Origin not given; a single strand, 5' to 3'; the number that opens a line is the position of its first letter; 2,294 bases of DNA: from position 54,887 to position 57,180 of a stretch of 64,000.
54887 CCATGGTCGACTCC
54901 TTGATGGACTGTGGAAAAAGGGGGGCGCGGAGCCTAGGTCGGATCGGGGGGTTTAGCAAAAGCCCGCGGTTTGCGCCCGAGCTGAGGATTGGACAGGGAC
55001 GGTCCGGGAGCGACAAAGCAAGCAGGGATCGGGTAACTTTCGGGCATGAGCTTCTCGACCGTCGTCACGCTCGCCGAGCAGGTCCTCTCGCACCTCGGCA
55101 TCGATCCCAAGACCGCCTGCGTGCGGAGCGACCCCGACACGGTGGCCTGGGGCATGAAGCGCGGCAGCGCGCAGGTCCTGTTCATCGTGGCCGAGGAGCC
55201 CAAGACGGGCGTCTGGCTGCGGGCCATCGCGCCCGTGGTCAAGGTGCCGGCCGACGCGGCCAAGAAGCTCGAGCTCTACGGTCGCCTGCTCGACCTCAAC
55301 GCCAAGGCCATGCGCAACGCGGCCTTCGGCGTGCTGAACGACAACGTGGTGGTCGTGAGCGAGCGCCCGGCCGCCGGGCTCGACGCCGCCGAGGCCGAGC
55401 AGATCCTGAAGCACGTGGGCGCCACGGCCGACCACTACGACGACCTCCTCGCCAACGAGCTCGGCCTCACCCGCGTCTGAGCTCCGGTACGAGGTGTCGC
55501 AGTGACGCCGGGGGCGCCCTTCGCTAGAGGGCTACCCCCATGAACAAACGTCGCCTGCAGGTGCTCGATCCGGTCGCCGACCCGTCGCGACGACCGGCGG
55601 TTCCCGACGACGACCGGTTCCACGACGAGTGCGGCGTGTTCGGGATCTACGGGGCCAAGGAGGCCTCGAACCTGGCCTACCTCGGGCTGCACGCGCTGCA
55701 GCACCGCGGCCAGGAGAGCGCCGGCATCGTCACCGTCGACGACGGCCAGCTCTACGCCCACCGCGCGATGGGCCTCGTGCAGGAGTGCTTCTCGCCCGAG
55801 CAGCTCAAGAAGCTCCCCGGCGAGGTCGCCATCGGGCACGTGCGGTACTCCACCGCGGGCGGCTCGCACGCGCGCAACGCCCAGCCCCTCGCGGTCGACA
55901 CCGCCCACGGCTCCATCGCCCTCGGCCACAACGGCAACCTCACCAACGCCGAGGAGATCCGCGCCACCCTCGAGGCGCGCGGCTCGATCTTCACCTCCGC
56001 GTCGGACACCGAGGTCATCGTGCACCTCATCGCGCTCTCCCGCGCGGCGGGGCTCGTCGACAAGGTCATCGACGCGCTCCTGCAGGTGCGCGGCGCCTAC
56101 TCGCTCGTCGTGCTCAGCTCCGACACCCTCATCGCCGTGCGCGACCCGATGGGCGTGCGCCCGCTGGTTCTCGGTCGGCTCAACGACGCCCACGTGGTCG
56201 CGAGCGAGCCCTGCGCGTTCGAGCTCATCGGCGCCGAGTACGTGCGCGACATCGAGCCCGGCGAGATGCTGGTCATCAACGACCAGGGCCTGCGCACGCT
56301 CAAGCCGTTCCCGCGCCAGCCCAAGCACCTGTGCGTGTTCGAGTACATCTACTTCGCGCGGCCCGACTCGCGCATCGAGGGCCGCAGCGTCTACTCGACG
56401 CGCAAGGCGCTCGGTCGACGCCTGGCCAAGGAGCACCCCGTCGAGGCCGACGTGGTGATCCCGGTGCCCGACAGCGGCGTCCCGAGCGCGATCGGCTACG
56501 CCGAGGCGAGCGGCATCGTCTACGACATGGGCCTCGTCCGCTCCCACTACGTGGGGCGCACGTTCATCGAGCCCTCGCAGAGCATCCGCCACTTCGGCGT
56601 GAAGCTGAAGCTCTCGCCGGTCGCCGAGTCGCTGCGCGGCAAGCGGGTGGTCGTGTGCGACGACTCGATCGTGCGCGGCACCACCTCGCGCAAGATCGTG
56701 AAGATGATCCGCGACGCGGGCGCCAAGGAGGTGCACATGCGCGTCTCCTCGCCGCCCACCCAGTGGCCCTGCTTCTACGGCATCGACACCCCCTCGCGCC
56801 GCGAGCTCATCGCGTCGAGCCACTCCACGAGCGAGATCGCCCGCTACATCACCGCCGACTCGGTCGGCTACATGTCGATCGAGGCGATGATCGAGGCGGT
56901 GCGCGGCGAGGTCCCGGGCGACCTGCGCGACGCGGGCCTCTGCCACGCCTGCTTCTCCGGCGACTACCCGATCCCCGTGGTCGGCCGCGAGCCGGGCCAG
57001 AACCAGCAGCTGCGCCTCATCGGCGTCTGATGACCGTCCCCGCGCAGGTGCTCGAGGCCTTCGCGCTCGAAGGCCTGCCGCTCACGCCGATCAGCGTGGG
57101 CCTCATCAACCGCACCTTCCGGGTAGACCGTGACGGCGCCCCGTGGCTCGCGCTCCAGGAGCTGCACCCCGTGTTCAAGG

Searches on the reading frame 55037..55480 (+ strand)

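Call 51: search_protein_families(library=pfam, proteins=[window:55037-55480:+])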
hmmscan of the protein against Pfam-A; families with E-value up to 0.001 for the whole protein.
window:55037-55480:+ (147 aa): 1 family
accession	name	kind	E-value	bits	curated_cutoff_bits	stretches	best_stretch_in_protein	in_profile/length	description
PF22551.1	TY-Chap1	-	1e-08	35.3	27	1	40-143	29-125/132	T3SS (YopN, CesT) and YbjN peptide-binding chaperone 1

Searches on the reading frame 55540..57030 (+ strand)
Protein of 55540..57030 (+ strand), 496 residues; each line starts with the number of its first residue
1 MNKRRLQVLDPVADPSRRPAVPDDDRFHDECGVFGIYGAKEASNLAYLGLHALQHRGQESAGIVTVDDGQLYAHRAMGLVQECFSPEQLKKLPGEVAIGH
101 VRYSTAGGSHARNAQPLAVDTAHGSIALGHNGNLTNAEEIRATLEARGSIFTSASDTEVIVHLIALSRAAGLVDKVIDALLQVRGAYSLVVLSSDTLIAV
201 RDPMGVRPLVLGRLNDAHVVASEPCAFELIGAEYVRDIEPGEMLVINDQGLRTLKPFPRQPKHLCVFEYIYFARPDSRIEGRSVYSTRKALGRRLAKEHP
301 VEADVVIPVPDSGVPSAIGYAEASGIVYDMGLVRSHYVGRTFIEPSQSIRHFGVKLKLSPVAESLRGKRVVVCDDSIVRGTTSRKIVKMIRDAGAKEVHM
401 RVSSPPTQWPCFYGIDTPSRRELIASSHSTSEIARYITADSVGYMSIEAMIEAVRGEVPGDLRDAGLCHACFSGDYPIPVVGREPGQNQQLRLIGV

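Call 51: search_protein_families(library=pfam, proteins=[window:55540-57030:+])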
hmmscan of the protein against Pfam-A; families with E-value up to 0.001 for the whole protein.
window:55540-57030:+ (496 aa): 3 families
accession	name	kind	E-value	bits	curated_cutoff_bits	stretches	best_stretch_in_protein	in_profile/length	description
PF13522.11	GATase_6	-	5.5e-21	75.4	27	1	94-223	10-130/130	Glutamine amidotransferase domain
PF13537.11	GATase_7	-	1.7e-20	73.7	25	1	109-227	8-121/123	Glutamine amidotransferase domain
PF00156.33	Pribosyltran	-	3.3e-07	30.2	26.3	1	302-400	29-120/158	Phosphoribosyl transferase domain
